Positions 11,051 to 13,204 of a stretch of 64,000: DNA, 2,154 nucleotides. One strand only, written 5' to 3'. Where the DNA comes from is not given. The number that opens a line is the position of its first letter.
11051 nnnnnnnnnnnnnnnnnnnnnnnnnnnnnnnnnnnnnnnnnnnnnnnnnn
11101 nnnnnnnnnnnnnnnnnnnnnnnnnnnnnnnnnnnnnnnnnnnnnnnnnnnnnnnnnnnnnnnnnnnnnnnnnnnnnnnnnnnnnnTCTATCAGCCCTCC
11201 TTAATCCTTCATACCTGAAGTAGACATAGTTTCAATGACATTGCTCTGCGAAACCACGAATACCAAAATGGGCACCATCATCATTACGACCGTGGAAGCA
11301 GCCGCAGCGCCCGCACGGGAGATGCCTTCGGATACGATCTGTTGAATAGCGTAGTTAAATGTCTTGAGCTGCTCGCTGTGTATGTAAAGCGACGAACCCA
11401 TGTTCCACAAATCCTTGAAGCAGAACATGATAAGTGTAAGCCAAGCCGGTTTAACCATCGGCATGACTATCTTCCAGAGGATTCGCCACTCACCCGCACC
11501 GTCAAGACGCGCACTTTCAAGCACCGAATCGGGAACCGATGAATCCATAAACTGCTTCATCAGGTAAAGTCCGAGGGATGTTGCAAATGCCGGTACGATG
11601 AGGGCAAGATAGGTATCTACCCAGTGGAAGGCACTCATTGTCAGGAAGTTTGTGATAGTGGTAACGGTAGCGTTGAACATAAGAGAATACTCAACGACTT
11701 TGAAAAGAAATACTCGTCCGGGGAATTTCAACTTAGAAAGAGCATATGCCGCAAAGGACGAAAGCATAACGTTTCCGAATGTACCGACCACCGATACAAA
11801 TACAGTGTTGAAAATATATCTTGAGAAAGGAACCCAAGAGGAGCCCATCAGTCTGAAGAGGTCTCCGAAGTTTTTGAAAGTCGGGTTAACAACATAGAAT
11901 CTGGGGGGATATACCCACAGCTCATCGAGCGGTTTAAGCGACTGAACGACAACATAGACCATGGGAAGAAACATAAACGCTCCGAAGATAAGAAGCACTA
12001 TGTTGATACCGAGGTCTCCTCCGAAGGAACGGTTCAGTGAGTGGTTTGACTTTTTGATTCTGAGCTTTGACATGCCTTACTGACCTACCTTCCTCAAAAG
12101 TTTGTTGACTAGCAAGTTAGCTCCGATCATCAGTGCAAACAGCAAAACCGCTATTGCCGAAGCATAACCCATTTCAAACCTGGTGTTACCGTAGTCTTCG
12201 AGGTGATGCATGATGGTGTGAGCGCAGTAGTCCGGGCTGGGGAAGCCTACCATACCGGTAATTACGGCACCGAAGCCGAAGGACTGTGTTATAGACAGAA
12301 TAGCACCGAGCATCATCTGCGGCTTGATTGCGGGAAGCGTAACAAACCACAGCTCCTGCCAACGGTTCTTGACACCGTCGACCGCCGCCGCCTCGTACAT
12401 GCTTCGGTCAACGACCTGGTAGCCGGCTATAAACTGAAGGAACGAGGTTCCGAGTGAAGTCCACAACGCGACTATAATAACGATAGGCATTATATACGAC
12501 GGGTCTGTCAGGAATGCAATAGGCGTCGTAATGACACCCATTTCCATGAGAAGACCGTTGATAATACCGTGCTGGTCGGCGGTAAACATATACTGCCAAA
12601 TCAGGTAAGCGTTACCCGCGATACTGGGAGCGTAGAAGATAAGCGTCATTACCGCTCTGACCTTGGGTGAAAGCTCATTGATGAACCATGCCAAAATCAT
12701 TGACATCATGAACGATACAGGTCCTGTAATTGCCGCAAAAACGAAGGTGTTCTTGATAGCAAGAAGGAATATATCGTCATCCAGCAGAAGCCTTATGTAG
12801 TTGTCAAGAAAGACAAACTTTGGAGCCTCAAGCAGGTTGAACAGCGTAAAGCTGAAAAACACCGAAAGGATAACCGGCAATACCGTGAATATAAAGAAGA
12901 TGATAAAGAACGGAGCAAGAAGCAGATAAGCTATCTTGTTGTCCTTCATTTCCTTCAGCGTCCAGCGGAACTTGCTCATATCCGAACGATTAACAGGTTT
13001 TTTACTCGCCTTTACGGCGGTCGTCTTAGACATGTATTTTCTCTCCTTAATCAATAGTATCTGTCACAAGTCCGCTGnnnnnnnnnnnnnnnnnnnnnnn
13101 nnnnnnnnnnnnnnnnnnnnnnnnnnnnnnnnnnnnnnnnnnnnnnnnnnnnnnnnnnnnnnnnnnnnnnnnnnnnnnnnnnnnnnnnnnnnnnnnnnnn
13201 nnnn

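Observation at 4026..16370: Operon-like array: one giant binding protein, two full sugar-type permease pairs, an NHL/Yip1 fusion and a DUF5696-like secreted protein, with no ATPase, regulator or known hydrolase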

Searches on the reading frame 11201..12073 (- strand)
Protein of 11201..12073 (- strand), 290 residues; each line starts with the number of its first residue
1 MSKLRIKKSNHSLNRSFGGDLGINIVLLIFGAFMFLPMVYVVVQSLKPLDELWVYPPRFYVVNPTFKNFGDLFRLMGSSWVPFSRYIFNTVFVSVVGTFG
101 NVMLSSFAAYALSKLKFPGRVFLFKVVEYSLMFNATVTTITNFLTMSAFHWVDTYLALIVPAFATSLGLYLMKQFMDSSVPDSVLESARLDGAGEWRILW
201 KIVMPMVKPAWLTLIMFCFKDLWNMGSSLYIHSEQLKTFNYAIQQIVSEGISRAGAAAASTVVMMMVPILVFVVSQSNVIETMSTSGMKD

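Call 3: search_protein_families(library=pfam, proteins=[window:11201-12073:-], max_evalue=0.01)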
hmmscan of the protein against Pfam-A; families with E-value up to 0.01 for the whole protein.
window:11201-12073:- (290 aa): 1 family
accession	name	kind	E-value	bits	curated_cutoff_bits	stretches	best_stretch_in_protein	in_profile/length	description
PF00528.27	BPD_transp_1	-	8.1e-09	35.9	26.4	1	103-277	3-176/184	Binding-protein-dependent transport system inner membrane component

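Call 4: search_protein_families(library=ncbifam, proteins=[window:11201-12073:-], max_evalue=0.01)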
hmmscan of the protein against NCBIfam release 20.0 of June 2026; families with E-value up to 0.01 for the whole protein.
window:11201-12073:- (290 aa): 15 families
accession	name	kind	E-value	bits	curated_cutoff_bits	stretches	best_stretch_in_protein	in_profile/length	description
NF008210.0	PRK10973.1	equivalog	1.1e-21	77.8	297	1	26-281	14-274/281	sn-glycerol-3-phosphate ABC transporter permease UgpE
NF040932.1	ABC_arch_GlcU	equivalog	1.9e-18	67.1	340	1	24-280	6-261/272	glucose ABC transporter permease GlcU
NF008231.0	PRK10998.1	equivalog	2.2e-14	53.7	261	1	81-290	79-296/296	maltose ABC transporter permease MalG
TIGR02141.1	modB_ABC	equivalog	4.1e-08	33.1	182.6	1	91-271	4-201/208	molybdate ABC transporter permease subunit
NF011624.0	PRK15050.1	equivalog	5.8e-07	28.9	247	1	179-274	186-281/297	2-aminoethylphosphonate ABC transporter permease subunit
TIGR01581.1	Mo_ABC_porter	hypoth_equivalog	3.4e-06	26.7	210.3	1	93-273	29-224/225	ABC transporter permease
TIGR02139.1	permease_CysT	equivalog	4.5e-06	26.4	246.1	1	90-281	55-259/265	sulfate ABC transporter permease subunit CysT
NF007047.0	PRK09500.1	equivalog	5.4e-06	26.2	326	1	87-277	60-250/257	spermidine/putrescine ABC transporter permease PotC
TIGR02140.1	permease_CysW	equivalog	6.2e-06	25.9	329.1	1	186-275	161-252/261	sulfate ABC transporter permease subunit CysW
NF008208.0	PRK10971.1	equivalog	9.7e-05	22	415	1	90-274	63-263/277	sulfate/thiosulfate ABC transporter permease CysT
TIGR03226.1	PhnU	equivalog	0.00019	21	283.45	1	180-272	205-297/311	2-aminoethylphosphonate ABC transporter permease subunit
TIGR00969.1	3a0106s02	subfamily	0.00019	21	240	1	89-274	65-265/272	sulfate ABC transporter permease subunit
NF006939.0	PRK09421.1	equivalog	0.00021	20.7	262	0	92-275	17-217/230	molybdate ABC transporter permease subunit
NF043073.1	MMSYN1_0195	equivalog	0.00035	18.8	1250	1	81-219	53-192/1021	spermidine/putrescine ABC transporter permease/substrate-binding protein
NF007852.0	PRK10561.1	equivalog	0.002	18.1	335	1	87-274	76-283/295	sn-glycerol-3-phosphate ABC transporter permease UgpA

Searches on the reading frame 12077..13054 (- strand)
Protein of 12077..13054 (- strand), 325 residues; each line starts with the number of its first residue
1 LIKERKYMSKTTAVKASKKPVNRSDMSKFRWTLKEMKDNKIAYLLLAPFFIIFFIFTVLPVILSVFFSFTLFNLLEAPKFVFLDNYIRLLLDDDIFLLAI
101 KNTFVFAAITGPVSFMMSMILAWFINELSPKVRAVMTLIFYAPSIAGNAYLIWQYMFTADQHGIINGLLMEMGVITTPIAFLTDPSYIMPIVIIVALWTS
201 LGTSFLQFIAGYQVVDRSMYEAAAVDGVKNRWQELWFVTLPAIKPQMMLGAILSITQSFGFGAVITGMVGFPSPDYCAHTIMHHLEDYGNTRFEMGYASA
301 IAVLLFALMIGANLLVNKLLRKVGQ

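Call 3: search_protein_families(library=pfam, proteins=[window:12077-13054:-], max_evalue=0.01)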
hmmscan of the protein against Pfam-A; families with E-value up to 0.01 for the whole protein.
window:12077-13054:- (325 aa): 1 family
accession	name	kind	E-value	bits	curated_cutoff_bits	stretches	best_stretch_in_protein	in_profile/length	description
PF00528.27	BPD_transp_1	-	3.7e-06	27.2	26.4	1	132-323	20-182/184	Binding-protein-dependent transport system inner membrane component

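Call 4: search_protein_families(library=ncbifam, proteins=[window:12077-13054:-], max_evalue=0.01)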
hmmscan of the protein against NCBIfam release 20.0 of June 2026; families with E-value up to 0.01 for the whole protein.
window:12077-13054:- (325 aa): 11 families
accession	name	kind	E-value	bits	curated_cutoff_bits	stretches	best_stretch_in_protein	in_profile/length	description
NF007852.0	PRK10561.1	equivalog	1.2e-16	61.4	335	1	37-314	9-282/295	sn-glycerol-3-phosphate ABC transporter permease UgpA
NF040931.1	ABC_arch_GlcT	equivalog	1.4e-13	51.1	360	1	51-305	6-258/278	glucose ABC transporter permease GlcT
NF007044.0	PRK09497.1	equivalog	5.3e-13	49.1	348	1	46-322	12-280/285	spermidine/putrescine ABC transporter permease PotB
NF007963.0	PRK10683.1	equivalog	1e-12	48.1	489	1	13-316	12-305/317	putrescine ABC transporter permease PotH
TIGR00969.1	3a0106s02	subfamily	1.6e-06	27.8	240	1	83-317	47-266/272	sulfate ABC transporter permease subunit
NF008232.0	PRK10999.1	equivalog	2e-06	26.9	392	1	83-317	267-511/520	maltose ABC transporter permease MalF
TIGR02140.1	permease_CysW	equivalog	1.9e-05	24.3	329.1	1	82-310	32-248/261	sulfate ABC transporter permease subunit CysW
TIGR02141.1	modB_ABC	equivalog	5.8e-05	22.8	182.6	1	104-312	4-198/208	molybdate ABC transporter permease subunit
NF008208.0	PRK10971.1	equivalog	0.00017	21.2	415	1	97-317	57-264/277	sulfate/thiosulfate ABC transporter permease CysT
NF006939.0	PRK09421.1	equivalog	0.00026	20.4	262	1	113-309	25-215/230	molybdate ABC transporter permease subunit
NF008620.0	PRK11602.1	equivalog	0.0021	17.4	442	1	84-266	51-223/291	sulfate/thiosulfate ABC transporter permease CysW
